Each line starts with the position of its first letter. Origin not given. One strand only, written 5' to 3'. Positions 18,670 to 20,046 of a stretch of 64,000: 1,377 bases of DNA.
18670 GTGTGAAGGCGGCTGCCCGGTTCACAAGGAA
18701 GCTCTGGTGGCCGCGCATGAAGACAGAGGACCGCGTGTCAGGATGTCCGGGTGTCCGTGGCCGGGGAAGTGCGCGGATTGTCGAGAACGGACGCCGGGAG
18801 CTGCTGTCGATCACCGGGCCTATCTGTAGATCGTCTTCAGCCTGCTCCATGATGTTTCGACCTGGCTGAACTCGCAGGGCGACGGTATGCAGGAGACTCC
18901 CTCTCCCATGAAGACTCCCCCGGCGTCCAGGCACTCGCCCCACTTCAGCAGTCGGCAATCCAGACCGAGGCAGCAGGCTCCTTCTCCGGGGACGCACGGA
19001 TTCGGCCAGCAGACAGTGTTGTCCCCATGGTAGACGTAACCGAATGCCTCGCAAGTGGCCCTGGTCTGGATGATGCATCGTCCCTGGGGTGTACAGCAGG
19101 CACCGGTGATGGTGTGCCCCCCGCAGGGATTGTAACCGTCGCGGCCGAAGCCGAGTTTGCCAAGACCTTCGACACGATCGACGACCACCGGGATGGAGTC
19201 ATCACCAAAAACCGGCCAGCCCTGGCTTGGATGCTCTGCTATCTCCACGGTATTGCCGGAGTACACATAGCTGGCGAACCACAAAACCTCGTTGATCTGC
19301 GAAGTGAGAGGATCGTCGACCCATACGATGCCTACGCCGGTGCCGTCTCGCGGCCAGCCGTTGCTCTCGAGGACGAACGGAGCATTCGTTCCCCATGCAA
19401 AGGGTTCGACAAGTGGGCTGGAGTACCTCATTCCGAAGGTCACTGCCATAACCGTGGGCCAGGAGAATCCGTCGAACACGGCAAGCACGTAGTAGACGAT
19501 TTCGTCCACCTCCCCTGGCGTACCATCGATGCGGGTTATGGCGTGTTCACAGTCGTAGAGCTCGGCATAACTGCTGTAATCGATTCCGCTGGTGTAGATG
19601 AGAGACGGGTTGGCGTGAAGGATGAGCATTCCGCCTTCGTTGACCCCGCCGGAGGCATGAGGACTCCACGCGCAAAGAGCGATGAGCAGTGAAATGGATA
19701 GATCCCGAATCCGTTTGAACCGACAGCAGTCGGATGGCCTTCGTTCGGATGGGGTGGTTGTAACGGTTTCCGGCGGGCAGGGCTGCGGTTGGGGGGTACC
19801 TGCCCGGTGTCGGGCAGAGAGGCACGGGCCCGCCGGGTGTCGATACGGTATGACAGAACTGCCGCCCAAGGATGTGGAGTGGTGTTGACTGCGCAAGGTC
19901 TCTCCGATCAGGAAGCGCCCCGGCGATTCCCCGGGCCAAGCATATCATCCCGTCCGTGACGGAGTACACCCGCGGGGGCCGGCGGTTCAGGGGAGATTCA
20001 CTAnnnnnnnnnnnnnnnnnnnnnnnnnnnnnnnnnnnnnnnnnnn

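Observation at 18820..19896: Cys-rich tandem-repeat protein with no canonical start codon before its signal-like segment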

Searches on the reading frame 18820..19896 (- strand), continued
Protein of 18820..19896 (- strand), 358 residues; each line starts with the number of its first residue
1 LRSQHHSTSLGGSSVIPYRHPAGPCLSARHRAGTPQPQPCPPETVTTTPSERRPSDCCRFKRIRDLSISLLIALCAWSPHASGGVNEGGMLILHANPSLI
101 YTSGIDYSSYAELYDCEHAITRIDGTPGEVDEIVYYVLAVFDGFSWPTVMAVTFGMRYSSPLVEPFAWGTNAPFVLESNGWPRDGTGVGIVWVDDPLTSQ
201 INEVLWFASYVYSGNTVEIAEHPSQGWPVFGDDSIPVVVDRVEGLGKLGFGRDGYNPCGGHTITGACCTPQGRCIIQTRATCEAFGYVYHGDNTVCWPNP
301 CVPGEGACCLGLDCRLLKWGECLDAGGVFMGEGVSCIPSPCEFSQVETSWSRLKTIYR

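Call 76: list_cluster_members(proteins=[P0001, P0002, P0152])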
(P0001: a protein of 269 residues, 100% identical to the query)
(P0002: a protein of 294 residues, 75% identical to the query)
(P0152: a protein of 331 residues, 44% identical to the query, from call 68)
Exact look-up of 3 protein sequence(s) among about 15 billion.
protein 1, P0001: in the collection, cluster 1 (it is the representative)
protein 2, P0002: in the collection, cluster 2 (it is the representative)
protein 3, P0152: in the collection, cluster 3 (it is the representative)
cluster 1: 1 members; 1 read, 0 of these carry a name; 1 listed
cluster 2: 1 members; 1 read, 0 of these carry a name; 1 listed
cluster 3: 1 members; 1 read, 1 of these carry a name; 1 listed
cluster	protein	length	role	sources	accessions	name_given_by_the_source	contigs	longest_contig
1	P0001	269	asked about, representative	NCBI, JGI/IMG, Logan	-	-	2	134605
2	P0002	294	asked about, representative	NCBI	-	-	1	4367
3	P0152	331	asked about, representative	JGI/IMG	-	hypothetical protein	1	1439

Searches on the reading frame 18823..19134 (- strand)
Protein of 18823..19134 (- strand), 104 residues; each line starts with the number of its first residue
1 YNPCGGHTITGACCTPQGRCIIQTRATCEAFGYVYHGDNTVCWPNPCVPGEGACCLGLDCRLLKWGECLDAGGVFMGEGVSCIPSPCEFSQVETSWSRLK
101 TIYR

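Call 56: predict_structure(alignment_id=A4)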
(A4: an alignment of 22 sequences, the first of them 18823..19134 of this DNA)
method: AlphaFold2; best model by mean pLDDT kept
length: 104 residues; sequences in the alignment: 22
mean_pLDDT: 81.1   pTM: 0.47
mean pLDDT of the five models: 81.1, 79.3, 78.5, 76.4, 75.5
residues with pLDDT >= 90: 42; 70-90: 38; 50-70: 22; < 50: 2
segments of 3 or more residues with pLDDT < 50: none
pLDDT, mean of each block of 10 residues (from residue 1): 64 91 94 93 79 89 90 88 77 55 58
secondary structure, 60 per line:
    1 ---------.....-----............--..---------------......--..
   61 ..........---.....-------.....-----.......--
elements in order: E10-14 E20-24 H25-31 E51-56 E59-64 H65-70 E74-78 H86-90 H96-102

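Call 62: fold_search(model_id=the predicted structure, library=pdb)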
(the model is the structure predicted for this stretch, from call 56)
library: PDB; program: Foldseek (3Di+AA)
matches with E <= 10: 4; with E <= 0.001: 0
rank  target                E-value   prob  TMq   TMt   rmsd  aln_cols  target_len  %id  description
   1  9xy4_A                1.6e+00  0.16  0.27  0.08  11.7       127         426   13  Zymogen ADAM17- iRhom1 Cytoplasmic Deletion (370) Complex Bound by the MEDI3622 Fab (released 2026-04-01)
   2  8snl_B                1.7e+00  0.14  0.29  0.07  11.9       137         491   15  Structure of human ADAM17/iRhom2 sheddase complex (released 2024-05-29)
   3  2h3d_B                9.2e+00  0.07  0.20  0.05   2.6        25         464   16  Crystal Structure of Mouse Nicotinamide Phosphoribosyltransferase/Visfatin/Pre-B Cell Colony Enhancing Factor in Compl (released 2006-06-20)
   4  1eop_A                9.2e+00  0.01  0.17  0.10  13.8       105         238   12  ECORV BOUND TO COGNATE DNA (released 2000-04-04)

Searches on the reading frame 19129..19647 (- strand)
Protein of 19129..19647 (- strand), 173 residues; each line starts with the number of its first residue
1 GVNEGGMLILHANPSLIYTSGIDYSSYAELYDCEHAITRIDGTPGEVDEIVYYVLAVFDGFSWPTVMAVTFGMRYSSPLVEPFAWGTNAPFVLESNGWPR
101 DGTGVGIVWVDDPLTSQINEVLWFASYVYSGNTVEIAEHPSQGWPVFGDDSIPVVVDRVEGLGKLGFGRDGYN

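Call 68: search_protein_representatives(protein=window:19129-19647:-)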
Query: 173 residues. Proteins with E-value up to 0.001 (for the whole library): 741; up to 1e-10: 419; up to 1e-30: 23. The best 150 are listed.
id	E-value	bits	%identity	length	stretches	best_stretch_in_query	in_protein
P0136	3.6e-69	248.7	37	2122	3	1-172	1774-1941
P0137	2.2e-63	229.8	40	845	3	1-168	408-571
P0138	2.1e-61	223.3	37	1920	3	1-171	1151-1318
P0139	3.5e-50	186.8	41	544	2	1-172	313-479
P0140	7.9e-49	182.4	39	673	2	1-172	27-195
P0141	9.5e-49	182.1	39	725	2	1-171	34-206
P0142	2.1e-46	174.5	40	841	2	1-168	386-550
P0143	2.1e-46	174.4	39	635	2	1-172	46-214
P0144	3.8e-45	170.4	39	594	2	2-170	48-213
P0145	7.7e-43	162.8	37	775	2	1-173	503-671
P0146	1.2e-42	162.1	36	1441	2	1-171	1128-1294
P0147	5.2e-42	160.1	36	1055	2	2-171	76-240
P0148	1.5e-40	155.4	47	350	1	1-173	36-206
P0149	1.8e-40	155.1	43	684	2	1-169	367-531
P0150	3.3e-40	154.2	35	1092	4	1-170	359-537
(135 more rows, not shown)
